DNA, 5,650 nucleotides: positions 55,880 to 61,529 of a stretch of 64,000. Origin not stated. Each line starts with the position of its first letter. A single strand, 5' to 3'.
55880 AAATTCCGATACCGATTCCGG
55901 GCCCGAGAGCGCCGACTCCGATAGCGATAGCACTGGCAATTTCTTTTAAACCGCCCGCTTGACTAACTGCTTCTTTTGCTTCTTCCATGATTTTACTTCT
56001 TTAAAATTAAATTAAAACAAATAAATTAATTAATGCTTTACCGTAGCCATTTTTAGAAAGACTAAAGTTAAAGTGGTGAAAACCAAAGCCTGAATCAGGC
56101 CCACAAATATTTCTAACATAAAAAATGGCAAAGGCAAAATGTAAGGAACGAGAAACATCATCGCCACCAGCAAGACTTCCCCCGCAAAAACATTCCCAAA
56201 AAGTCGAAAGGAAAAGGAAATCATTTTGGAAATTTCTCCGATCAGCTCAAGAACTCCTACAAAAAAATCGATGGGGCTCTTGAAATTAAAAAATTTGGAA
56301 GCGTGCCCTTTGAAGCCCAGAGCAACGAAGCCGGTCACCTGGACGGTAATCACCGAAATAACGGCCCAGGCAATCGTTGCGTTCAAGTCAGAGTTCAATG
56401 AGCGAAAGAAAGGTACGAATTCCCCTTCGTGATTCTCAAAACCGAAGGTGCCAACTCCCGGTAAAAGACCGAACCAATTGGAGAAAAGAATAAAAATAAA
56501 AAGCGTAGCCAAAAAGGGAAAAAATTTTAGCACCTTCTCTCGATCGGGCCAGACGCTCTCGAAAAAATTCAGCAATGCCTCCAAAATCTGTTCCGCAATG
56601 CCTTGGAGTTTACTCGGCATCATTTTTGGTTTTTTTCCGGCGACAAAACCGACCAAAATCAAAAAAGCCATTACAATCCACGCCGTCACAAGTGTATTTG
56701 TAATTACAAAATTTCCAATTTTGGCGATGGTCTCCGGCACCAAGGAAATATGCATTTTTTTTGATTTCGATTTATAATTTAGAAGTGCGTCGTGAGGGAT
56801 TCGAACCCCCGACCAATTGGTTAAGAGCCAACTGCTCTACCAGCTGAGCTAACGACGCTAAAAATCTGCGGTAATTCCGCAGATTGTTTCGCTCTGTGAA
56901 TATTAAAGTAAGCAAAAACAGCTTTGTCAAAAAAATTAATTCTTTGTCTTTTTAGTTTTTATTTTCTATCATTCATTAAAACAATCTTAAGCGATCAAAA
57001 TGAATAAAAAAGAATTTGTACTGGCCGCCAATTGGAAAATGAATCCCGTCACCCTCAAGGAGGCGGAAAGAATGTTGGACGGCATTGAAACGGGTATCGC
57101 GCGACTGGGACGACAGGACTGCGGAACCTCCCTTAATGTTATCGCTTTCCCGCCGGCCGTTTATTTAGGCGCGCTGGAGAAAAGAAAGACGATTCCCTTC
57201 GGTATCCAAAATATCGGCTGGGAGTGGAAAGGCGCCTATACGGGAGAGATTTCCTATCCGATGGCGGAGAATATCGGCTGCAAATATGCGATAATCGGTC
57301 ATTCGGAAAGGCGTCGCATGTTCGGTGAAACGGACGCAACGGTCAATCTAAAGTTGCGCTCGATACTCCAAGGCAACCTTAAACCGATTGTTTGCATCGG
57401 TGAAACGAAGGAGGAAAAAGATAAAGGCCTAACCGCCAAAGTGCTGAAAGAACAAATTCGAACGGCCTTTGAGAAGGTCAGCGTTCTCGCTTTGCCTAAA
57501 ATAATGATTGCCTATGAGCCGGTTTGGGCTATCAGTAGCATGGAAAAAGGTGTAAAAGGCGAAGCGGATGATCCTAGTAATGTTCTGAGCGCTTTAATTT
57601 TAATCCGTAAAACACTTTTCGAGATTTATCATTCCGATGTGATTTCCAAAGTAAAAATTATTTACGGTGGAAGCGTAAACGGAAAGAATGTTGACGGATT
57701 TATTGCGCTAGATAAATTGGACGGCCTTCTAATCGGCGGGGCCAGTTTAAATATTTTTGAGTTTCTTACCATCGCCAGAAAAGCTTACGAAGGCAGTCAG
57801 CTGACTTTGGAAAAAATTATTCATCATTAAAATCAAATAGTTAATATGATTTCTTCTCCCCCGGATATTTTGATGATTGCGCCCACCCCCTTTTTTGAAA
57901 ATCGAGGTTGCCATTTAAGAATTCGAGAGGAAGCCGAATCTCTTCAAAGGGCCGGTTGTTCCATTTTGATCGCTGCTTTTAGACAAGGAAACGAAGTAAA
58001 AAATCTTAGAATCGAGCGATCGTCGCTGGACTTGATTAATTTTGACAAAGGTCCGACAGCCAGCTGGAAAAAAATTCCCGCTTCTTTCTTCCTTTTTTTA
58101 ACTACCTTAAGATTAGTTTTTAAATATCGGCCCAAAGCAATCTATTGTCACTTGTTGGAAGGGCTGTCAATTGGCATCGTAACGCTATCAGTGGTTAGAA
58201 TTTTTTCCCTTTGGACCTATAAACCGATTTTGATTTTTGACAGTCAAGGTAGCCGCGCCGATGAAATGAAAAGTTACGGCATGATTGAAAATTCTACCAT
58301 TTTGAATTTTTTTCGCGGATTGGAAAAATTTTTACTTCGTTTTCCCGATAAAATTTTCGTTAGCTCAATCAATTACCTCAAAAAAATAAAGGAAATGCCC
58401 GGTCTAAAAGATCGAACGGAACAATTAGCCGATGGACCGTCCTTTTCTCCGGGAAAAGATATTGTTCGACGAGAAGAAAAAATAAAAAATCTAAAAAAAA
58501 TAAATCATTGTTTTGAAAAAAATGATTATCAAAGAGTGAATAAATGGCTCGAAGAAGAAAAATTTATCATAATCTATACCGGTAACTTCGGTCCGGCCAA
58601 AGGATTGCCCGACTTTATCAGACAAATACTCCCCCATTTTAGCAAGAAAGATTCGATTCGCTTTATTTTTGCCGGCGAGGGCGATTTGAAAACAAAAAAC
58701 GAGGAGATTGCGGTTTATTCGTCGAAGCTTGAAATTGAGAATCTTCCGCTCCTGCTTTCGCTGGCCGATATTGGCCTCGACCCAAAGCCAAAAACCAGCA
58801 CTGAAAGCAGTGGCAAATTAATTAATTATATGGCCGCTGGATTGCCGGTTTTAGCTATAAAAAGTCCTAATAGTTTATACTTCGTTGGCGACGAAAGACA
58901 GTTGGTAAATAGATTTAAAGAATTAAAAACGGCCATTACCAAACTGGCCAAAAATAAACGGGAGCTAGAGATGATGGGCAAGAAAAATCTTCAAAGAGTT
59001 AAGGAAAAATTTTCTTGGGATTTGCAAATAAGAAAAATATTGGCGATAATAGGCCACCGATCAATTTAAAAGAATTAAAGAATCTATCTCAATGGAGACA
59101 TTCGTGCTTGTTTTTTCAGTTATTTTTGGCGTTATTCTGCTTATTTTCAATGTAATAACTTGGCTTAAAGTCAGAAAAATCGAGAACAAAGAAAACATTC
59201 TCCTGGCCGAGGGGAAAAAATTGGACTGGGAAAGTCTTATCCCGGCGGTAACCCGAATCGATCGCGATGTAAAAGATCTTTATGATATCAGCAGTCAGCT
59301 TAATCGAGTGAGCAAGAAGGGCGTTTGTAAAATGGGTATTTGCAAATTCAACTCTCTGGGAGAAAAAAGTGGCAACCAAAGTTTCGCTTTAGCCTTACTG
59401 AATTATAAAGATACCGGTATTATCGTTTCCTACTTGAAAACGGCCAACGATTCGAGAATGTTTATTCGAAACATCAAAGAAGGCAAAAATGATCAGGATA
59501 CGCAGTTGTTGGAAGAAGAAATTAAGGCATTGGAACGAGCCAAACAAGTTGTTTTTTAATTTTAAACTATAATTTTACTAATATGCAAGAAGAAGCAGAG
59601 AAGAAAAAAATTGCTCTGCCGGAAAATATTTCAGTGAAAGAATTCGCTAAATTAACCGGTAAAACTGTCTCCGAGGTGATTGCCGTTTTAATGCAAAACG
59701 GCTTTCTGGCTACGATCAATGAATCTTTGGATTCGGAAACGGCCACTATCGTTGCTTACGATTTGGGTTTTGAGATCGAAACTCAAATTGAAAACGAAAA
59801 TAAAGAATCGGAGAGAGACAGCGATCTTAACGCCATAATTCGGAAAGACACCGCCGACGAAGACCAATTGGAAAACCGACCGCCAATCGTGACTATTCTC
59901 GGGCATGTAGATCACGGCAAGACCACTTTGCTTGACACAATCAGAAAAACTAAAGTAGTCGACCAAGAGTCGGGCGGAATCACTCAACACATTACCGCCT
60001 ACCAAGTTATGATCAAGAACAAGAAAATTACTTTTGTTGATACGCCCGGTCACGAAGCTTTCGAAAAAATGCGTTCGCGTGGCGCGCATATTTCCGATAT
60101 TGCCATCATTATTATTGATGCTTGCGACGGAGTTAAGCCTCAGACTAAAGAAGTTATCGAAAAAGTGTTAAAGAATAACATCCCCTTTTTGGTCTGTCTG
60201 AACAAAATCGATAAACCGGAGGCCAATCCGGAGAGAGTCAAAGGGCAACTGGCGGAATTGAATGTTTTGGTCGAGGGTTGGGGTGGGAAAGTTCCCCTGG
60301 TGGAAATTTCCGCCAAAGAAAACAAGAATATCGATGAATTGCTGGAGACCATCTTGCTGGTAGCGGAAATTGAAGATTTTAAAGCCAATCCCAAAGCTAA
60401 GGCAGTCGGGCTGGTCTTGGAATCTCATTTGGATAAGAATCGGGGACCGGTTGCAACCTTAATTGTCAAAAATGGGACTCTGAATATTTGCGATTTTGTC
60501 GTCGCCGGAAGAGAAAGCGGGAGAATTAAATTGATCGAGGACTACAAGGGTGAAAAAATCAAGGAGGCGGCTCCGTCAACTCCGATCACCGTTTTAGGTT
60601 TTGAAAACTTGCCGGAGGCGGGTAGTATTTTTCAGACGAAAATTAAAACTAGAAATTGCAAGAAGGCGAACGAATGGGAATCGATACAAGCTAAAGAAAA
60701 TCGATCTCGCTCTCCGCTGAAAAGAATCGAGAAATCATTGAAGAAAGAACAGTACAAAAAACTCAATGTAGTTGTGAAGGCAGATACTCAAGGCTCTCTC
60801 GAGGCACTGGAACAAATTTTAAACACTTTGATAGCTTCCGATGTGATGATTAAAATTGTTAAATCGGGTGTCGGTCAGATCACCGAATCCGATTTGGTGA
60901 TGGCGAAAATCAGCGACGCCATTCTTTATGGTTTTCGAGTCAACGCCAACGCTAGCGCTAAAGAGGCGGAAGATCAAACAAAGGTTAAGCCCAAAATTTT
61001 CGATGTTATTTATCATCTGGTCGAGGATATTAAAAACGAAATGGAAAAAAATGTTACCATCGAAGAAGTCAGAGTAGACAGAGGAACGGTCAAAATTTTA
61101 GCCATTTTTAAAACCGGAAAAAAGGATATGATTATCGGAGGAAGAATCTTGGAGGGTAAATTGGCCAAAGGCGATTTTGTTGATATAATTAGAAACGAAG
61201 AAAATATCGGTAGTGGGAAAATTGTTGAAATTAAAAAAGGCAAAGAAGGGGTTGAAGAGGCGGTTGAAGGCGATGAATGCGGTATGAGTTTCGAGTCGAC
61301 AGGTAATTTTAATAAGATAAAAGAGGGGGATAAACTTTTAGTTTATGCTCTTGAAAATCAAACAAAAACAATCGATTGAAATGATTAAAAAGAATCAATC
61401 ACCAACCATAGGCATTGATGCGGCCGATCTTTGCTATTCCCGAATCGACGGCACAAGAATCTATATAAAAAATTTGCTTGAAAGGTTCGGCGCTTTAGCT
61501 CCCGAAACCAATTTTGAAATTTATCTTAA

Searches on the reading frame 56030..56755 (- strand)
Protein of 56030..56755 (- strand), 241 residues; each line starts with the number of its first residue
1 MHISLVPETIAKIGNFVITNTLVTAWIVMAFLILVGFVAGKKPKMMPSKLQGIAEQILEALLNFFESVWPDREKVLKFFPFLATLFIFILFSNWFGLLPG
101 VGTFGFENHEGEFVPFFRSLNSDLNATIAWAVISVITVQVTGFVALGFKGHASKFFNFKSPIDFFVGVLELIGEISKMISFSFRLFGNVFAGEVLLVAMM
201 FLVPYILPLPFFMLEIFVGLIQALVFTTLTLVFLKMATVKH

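Call 17: search_protein_families(library=pfam, proteins=[window:56030-56755:-], max_evalue=0.001)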
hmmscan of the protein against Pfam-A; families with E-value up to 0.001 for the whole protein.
window:56030-56755:- (241 aa): 1 family
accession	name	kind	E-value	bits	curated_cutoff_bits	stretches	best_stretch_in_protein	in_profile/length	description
PF00119.25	ATP-synt_A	-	5.8e-43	147.7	33.9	1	23-235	2-217/217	ATP synthase A chain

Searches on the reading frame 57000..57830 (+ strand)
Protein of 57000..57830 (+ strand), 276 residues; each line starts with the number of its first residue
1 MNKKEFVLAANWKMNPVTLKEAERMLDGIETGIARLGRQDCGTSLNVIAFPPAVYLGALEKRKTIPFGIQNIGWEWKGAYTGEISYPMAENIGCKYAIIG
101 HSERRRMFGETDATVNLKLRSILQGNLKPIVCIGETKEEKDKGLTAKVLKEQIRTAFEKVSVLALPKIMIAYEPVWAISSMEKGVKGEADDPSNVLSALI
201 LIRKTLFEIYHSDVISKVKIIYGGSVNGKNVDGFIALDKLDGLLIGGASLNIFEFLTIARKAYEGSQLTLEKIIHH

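Call 17: search_protein_families(library=pfam, proteins=[window:57000-57830:+], max_evalue=0.001)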
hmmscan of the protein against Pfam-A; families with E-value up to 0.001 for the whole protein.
window:57000-57830:+ (276 aa): 1 family
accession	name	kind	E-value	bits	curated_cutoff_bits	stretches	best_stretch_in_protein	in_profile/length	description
PF00121.24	TIM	-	2.5e-68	230.7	20.1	1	7-261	2-244/245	Triosephosphate isomerase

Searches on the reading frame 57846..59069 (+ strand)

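Call 17: search_protein_families(library=pfam, proteins=[window:57846-59069:+], max_evalue=0.001)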
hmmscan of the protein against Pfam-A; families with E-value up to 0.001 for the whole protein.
window:57846-59069:+ (407 aa): 3 families
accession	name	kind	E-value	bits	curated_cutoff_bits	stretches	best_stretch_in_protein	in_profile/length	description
PF13692.12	Glyco_trans_1_4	-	3.8e-09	37.4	27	1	240-370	2-142/142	Glycosyl transferases group 1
PF00534.26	Glycos_transf_1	-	4.9e-07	29.9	26.4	1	235-381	11-169/172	Glycosyl transferases group 1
PF13524.12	Glyco_trans_1_2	-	1.9e-06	28.3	25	1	264-400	8-144/144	Glycosyl transferase-like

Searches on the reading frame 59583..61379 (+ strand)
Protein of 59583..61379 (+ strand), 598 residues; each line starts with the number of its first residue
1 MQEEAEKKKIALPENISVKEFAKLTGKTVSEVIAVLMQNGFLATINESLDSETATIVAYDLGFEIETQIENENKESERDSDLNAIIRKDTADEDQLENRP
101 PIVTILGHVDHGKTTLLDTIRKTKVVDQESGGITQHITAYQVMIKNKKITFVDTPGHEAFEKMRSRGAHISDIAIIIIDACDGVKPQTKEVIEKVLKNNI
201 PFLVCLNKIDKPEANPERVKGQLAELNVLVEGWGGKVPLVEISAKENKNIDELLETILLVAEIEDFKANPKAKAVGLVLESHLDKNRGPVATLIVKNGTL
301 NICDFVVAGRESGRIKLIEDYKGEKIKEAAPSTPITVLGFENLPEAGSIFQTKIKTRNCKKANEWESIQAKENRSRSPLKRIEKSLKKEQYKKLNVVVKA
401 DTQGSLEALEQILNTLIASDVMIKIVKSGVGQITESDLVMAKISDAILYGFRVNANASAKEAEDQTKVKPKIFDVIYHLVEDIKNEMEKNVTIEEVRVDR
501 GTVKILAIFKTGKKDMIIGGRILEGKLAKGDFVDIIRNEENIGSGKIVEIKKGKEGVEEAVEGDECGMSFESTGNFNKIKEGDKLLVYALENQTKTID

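Call 17: search_protein_families(library=pfam, proteins=[window:59583-61379:+], max_evalue=0.001)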
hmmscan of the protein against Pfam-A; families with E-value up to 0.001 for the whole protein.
window:59583-61379:+ (598 aa): 13 families
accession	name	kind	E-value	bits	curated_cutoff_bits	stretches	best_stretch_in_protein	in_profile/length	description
PF00009.33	GTP_EFTU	-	4.3e-38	131.2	26.5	1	102-259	5-184/188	Elongation factor Tu GTP binding domain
PF11987.13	IF-2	-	8.3e-31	106.8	27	1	370-484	3-117/117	Translation-initiation factor 2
PF22042.2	EF-G_D2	-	1.9e-21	76.4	27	1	273-351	1-82/84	Elongation factor G domain 2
PF01926.29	MMR_HSR1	-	9.5e-14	51.9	21.9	1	103-208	2-113/113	50S ribosome-binding GTPase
PF04760.21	IF2_N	-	1.6e-11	44.3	25.3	1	13-64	1-53/53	Translation initiation factor IF-2, N-terminal region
PF00071.28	Ras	-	2.6e-09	37.3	21.6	1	104-258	3-157/162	Ras family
PF00025.27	Arf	-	7.5e-09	35.7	22.3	1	103-257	17-170/174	ADP-ribosylation factor family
PF03144.31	GTP_EFTU_D2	-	1.4e-06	29.1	30.3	1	517-569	3-57/73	Elongation factor Tu domain 2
PF02421.24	FeoB_N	-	1.4e-06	28.4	27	1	103-257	3-156/156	Ferrous iron transport protein B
PF08477.19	Roc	-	4.5e-06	27.3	27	1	103-210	2-119/119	Ras of Complex, Roc, domain of DAPkinase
PF14578.12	GTP_EFTU_D4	-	2.8e-05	24.4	23.8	1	511-585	14-85/86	Elongation factor Tu domain 4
PF09439.16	SRPRB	-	8.7e-05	22.4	25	1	100-217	3-127/178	Signal recognition particle receptor beta subunit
PF16897.10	MMR_HSR1_Xtn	-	0.00071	20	35.2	0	198-257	54-100/106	C-terminal region of MMR_HSR1 domain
